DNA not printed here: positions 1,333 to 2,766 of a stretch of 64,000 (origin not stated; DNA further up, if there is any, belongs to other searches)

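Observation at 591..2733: Self-contained two-gene cassette of unknown function (Cys-rich 377-aa protein plus lipoprotein) in the tRNA-adjacent island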

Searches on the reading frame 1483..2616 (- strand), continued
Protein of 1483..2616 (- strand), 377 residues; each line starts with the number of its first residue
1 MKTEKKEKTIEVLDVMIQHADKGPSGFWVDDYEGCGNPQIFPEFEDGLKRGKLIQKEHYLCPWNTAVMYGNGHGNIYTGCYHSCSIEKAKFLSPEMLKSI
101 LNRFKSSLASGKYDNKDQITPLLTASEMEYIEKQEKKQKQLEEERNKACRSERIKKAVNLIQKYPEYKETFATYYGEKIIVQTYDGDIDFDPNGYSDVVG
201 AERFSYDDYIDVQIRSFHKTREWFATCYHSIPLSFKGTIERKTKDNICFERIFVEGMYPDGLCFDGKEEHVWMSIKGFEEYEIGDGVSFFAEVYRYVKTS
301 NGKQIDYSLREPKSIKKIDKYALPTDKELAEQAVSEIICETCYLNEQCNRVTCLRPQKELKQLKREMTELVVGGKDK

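Call 57: get_annotated_region(hit=H1, flank=6000)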
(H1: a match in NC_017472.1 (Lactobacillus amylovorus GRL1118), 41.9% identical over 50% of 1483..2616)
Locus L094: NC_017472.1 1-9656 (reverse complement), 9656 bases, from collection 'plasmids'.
description: Lactobacillus amylovorus GRL1118 plasmid p2, complete sequence
organism: Lactobacillus amylovorus GRL1118 (NCBI taxid 695562)
taxonomy: Bacteria; Bacillota; Bacilli; Lactobacillales; Lactobacillaceae; Lactobacillus; Lactobacillus amylovorus; Lactobacillus amylovorus GRL1118
host: -; source: pig,ileum; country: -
typing (MOB-suite, as given by PLSDB): non-mobilizable; replicon rep_cluster_240
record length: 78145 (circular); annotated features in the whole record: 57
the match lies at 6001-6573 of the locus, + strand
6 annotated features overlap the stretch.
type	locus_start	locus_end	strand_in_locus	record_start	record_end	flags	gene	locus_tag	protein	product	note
CDS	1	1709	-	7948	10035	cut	-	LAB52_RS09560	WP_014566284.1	class I SAM-dependent DNA methyltransferase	-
CDS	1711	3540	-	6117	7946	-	-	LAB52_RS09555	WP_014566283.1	N-6 DNA methylase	GO:0006306 - DNA methylation [Evidence IEA]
CDS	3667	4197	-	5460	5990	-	-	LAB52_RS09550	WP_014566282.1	hypothetical protein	-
CDS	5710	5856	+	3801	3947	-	-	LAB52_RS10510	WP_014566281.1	hypothetical protein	-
CDS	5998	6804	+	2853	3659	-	-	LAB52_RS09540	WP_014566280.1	hypothetical protein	-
CDS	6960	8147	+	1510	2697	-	-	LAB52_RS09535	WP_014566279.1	SLAP domain-containing protein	-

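Call 64: search_protein_families(library=pfam, alignment_id=A4, max_evalue=0.00001)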
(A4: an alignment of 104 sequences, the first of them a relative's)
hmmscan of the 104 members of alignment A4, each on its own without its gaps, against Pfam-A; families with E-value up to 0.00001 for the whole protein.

A. member 1, L001:684-1175:+ (164 aa): 1 family
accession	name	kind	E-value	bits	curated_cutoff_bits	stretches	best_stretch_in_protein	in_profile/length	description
PF01661.27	Macro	-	6.5e-47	158.8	22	1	19-131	1-118/118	Macro domain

B. families by the number of members that match (of 104 scanned): 104 families (the first 25 are shown)
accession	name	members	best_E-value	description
PF07508.19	Recombinase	5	1.7e-26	Recombinase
PF01381.28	HTH_3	5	7.2e-17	Helix-turn-helix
PF13408.12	Zn_ribbon_recom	5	5.8e-16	Recombinase zinc beta ribbon domain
PF12844.13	HTH_19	5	2.1e-12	Helix-turn-helix domain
PF00239.26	Resolvase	4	1.8e-21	Resolvase, N terminal domain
PF14287.11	DUF4368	4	3.6e-17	Domain of unknown function (DUF4368)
PF13560.12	HTH_31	4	1.4e-09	Helix-turn-helix domain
PF05016.21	ParE_toxin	4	7.4e-08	ParE toxin of type II toxin-antitoxin system, parDE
PF00152.25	tRNA-synt_2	3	2.9e-96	tRNA synthetases class II (D, K and N)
PF04851.21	ResIII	2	1.2e-45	Type III restriction enzyme, res subunit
PF03449.20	GreA_GreB_N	2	9.8e-28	Transcription elongation factor, N-terminal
PF01272.25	GreA_GreB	2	6.8e-27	Transcription elongation factor, GreA/GreB, C-term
PF00881.29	Nitroreductase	2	4e-23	Nitroreductase family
PF13847.12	Methyltransf_31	2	5e-19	Methyltransferase domain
PF01336.31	tRNA_anti-codon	2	2.1e-18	OB-fold nucleic acid binding domain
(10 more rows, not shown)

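Call 65: search_protein_families(library=pfam, alignment_id=A5, max_evalue=0.00001)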
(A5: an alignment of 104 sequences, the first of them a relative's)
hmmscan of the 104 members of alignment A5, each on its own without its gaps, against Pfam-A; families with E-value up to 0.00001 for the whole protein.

A. member 1, L036:13424-14224:+ (267 aa): 0 families

B. families by the number of members that match (of 104 scanned): 105 families (the first 25 are shown)
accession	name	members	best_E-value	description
PF13173.12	AAA_14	3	9.5e-29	AAA domain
PF01863.23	YgjP-like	2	9.5e-62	YgjP-like, metallopeptidase domain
PF03235.19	GmrSD_N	2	2.2e-34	GmrSD restriction endonuclease, N-terminal domain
PF13508.13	Acetyltransf_7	2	8.5e-12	Acetyltransferase (GNAT) domain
PF00583.31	Acetyltransf_1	2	6.7e-10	Acetyltransferase (GNAT) family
PF00133.28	tRNA-synt_1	1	8.8e-151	tRNA synthetases class I (I, L, M and V)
PF05636.17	HIGH_NTase1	1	2e-120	HIGH Nucleotidyl Transferase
PF00580.27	UvrD-helicase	1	2.6e-87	UvrD/REP helicase N-terminal domain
PF00814.31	TsaD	1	6.8e-86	tRNA N6-adenosine threonylcarbamoyltransferase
PF13361.12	UvrD_C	1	1.8e-78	UvrD-like helicase C-terminal domain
PF00977.27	His_biosynth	1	3.6e-78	Histidine biosynthesis protein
PF02618.21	YceG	1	1.1e-76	YceG-like family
PF01509.24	TruB_N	1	1.9e-53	TruB family pseudouridylate synthase (N terminal domain)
PF01595.25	CNNM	1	1e-50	Cyclin M transmembrane N-terminal domain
PF01261.30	AP_endonuc_2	1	3.9e-50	Xylose isomerase-like TIM barrel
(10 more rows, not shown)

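Call 66: search_protein_families(library=padloc, alignment_id=A4, max_evalue=1e-10)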
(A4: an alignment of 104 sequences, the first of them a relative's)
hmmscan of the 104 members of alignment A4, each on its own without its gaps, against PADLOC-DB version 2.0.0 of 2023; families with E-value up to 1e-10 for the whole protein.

A. member 1, L001:684-1175:+ (164 aa): 0 families

B. families by the number of members that match (of 104 scanned): 47 families (the first 25 are shown)
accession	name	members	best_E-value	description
PDLC04134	mad2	2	2.2e-19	mads_2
PDLC03951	RmrA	2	3.1e-12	-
PDLC03049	REase_I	1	1.8e-228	Type I restriction enzyme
PDLC02335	AbiLi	1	6.4e-93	AbiLi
PDLC04641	PDC-M42A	1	6.8e-39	-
PDLC03047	REase_I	1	8.2e-38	Type I restriction enzyme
PDLC04832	PDC-S03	1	6e-34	-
PDLC03042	REase_I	1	3e-31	Type I restriction enzyme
PDLC02980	AriA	1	2.6e-30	-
PDLC04640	PDC-M42A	1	4.5e-29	-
PDLC02215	QatD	1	6.6e-25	-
PDLC04426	PDC-M12A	1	8.2e-25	-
PDLC04438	PDC-M13B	1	1.4e-23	-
PDLC02337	AbiLii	1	1e-22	AbiLii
PDLC02707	PbeA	1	8e-22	PbeA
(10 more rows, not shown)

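Call 67: search_protein_families(library=padloc, alignment_id=A5, max_evalue=1e-10)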
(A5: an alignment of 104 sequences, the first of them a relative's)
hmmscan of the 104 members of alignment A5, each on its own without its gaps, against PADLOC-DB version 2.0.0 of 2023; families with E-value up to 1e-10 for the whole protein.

A. member 1, L036:13424-14224:+ (267 aa): 0 families

B. families by the number of members that match (of 104 scanned): 114 families (the first 25 are shown)
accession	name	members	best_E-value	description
PDLC04789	PDC-S01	3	5.9e-20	-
PDLC04787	PDC-S01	2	2.1e-47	-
PDLC00551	JetC2|JetC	1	2.9e-232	DUF3584 domain; MukB-like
PDLC00550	JetC2|JetC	1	5.3e-214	DUF3584 domain; MukB-like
PDLC04786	PDC-S01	1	2.2e-180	-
PDLC02702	Orf5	1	1.7e-174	Orf5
PDLC05009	PDC-S37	1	1.6e-160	-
PDLC03418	REase_II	1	1.1e-139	Type II restriction enzyme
PDLC02693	Orf5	1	2.6e-137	Orf5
PDLC03645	MTase_III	1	4.5e-133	Type III methyltransferase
PDLC00554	JetC2|JetC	1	1.6e-132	DUF3584 domain; MukB-like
PDLC00556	JetD2|JetD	1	2e-130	DUF2220; DUF3322; DUF2399 domain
PDLC00552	JetC2|JetC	1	4.7e-127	DUF3584 domain; MukB-like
PDLC03802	RTasHel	1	4e-125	DRT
PDLC00553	JetC2|JetC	1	1.2e-120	DUF3584 domain; MukB-like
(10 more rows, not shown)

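Call 71: find_encoding_contigs(protein=P0371, flank=10000, max_places=4)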
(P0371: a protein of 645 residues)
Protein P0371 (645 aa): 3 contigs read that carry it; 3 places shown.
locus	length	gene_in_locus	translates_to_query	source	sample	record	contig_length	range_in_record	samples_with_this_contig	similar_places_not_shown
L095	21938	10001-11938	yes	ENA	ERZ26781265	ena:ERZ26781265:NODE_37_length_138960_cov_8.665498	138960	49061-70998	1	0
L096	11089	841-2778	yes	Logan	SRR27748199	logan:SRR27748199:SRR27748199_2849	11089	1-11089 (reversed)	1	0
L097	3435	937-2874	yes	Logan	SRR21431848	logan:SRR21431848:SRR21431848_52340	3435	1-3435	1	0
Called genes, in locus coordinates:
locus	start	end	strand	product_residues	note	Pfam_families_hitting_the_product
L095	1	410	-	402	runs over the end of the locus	-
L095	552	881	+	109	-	-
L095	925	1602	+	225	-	-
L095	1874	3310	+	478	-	-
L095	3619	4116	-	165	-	-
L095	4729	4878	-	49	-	-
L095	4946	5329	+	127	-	-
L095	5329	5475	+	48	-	-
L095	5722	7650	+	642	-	PF17191:RecG_wedge, PF00270:DEAD, PF04851:ResIII, PF00271:Helicase_C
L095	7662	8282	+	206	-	-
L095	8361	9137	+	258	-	-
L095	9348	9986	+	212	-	-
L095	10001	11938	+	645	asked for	PF04055:Radical_SAM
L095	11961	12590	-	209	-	-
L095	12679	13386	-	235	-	PF01996:F420_ligase (faint)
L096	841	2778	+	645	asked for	PF04055:Radical_SAM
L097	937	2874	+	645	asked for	PF04055:Radical_SAM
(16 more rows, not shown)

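Call 79: find_encoding_contigs(protein=P0033, flank=6000, max_places=3)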
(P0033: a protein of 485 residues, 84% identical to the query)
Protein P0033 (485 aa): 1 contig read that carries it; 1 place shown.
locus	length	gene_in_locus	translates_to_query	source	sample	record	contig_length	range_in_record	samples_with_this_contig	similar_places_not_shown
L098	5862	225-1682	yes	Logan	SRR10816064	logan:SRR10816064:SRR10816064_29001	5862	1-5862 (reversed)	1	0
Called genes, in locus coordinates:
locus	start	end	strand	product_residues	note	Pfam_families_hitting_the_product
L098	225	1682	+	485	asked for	PF13408:Zn_ribbon_recom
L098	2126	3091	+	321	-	PF02195:ParB_N, PF17762:HTH_ParB (weak)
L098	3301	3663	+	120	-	-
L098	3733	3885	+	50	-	-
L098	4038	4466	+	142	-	-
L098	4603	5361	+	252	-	PF02195:ParB_N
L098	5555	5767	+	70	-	PF19629:DUF6133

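Call 86: search_protein_families(library=phrogs, proteins=[L007:12096-12950:+, L007:13002-13262:+, L007:13212-13856:-, L007:13825-14520:-, L007:14640-15086:+, L007:15171-15869:+, L007:15955-16314:+, L007:16332-16577:+, L007:17898-18539:+, L007:16737-17771:+], max_evalue=0.001)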
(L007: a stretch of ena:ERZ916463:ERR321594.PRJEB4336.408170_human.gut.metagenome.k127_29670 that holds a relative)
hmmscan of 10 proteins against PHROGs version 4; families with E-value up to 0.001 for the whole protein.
L007:12096-12950:+ (285 aa): 1 family
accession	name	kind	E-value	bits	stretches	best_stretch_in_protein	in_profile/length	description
phrog_547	-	other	8e-18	65.4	1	10-173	73-221/245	phosphoesterase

L007:13002-13262:+ (87 aa): 0 families

L007:13212-13856:- (215 aa): 11 families
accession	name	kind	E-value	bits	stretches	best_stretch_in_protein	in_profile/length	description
phrog_8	-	transcription regulation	1.8e-10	41.8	1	113-212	149-218/346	transcriptional regulator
phrog_7241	-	transcription regulation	1.6e-08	35.6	1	146-210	59-121/122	transcriptional regulator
phrog_3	-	transcription regulation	2.7e-08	35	1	143-212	84-148/430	transcriptional repressor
phrog_4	-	transcription regulation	8.9e-08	32.5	1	123-210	116-192/400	transcriptional repressor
phrog_5823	-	transcription regulation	2.2e-07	31.4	1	150-211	9-68/404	transcriptional regulator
phrog_2439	-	transcription regulation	2.3e-06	27.7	1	150-206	10-63/367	transcriptional regulator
phrog_2104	-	unknown function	6.5e-06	27.3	1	150-186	42-78/103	-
phrog_2328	-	transcription regulation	3.8e-05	24.5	1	152-210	20-75/128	transcriptional repressor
phrog_1373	-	transcription regulation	4.1e-05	24.6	1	144-207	60-120/166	transcriptional regulator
phrog_7950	-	transcription regulation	6.9e-05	23.8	1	150-189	10-47/68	transcriptional repressor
phrog_2967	-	transcription regulation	0.00024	21.7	1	150-211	13-71/225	transcriptional regulator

L007:13825-14520:- (232 aa): 0 families

L007:14640-15086:+ (149 aa): 1 family
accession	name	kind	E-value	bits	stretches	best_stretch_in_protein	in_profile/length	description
phrog_11947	-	unknown function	6.9e-12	46.4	1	63-142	10-93/100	-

L007:15171-15869:+ (233 aa): 5 families
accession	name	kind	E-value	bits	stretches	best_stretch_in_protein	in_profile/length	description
phrog_246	-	other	6e-46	158.3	1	2-232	178-391/417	NinI-like serine-threonine phosphatase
phrog_20114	-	other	9e-07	30.3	1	2-107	5-112/131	phosphoesterase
phrog_8238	-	DNA, RNA and nucleotide metabolism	9.5e-07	28.3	1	3-140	175-302/737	RNA ligase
phrog_547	-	other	3.1e-05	24.2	1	18-109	62-154/245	phosphoesterase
phrog_9096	-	unknown function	0.00084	20.3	0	3-77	16-90/157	-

L007:15955-16314:+ (120 aa): 1 family
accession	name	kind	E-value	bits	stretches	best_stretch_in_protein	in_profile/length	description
phrog_14354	-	unknown function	0.00019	22.4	1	31-52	19-40/79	-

L007:16332-16577:+ (82 aa): 0 families

L007:17898-18539:+ (214 aa): 0 families

L007:16737-17771:+ (345 aa): 12 families
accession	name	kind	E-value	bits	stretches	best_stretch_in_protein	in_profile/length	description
phrog_4646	-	integration and excision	5e-99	332.8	1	11-338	2-337/344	transposase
phrog_4410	-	unknown function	3.4e-33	115.7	1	181-331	3-150/163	-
phrog_11420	-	DNA, RNA and nucleotide metabolism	8.2e-10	39.7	1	11-66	2-57/82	DNA binding protein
phrog_664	-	DNA, RNA and nucleotide metabolism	1.9e-09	38.7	1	11-64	81-133/210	DNA binding protein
phrog_20487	-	unknown function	6.4e-09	36.5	1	14-213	4-192/194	-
phrog_5904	-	unknown function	7.1e-09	36.9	1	271-330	15-74/88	-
phrog_13695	-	unknown function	3.1e-07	31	1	172-227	12-66/76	-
phrog_309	-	head and packaging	8.7e-06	26.9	1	15-51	141-176/319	terminase small subunit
phrog_4102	-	head and packaging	1e-05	26.8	1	15-59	14-58/166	terminase small subunit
phrog_125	-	DNA, RNA and nucleotide metabolism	3.1e-05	24.6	1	16-71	163-219/254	DNA invertase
phrog_1157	-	integration and excision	3.4e-05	24.2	0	16-58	2-44/422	transposase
phrog_16079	-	unknown function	0.00079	20.3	0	193-261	1-66/67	-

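Call 114: find_encoding_contigs(protein=P0317, flank=5000, max_places=3)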
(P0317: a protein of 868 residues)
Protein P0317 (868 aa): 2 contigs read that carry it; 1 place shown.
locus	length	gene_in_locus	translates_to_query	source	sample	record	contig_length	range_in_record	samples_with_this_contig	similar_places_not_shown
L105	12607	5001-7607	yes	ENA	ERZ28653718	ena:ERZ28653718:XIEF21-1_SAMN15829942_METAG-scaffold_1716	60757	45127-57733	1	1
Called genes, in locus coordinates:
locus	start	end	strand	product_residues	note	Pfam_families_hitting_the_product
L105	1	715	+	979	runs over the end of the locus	PF06634:DUF1156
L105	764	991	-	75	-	-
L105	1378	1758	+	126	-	-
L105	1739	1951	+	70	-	-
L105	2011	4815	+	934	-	PF13091:PLDc_2, PF04851:ResIII, PF00176:SNF2-rel_dom, PF00271:Helicase_C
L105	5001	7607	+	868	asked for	PF04055:Radical_SAM, PF01381:HTH_3, PF12844:HTH_19 (faint), PF13560:HTH_31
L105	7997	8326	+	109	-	-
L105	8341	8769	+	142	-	-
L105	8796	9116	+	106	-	-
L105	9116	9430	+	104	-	-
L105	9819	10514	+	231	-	-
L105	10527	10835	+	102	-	PF20274:cREC_REC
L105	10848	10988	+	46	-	-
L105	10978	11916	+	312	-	-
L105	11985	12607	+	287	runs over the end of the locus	-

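Call 115: find_encoding_contigs(protein=P0361, flank=5000, max_places=3)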
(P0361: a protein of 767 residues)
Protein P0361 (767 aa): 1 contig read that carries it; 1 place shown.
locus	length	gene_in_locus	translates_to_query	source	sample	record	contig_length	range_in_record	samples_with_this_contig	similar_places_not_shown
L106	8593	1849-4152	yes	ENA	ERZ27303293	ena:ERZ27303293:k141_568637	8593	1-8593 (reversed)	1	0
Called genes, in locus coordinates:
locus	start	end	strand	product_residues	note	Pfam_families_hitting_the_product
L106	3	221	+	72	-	?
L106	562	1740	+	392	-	PF01381:HTH_3, PF12844:HTH_19, PF13560:HTH_31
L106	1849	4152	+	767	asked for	PF04055:Radical_SAM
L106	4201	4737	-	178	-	-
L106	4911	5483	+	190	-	-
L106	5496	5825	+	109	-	-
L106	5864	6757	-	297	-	PF01156:IU_nuc_hydro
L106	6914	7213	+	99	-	-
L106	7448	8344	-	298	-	PF01545:Cation_efflux, PF16916:ZT_dimer (weak)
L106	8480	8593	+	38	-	?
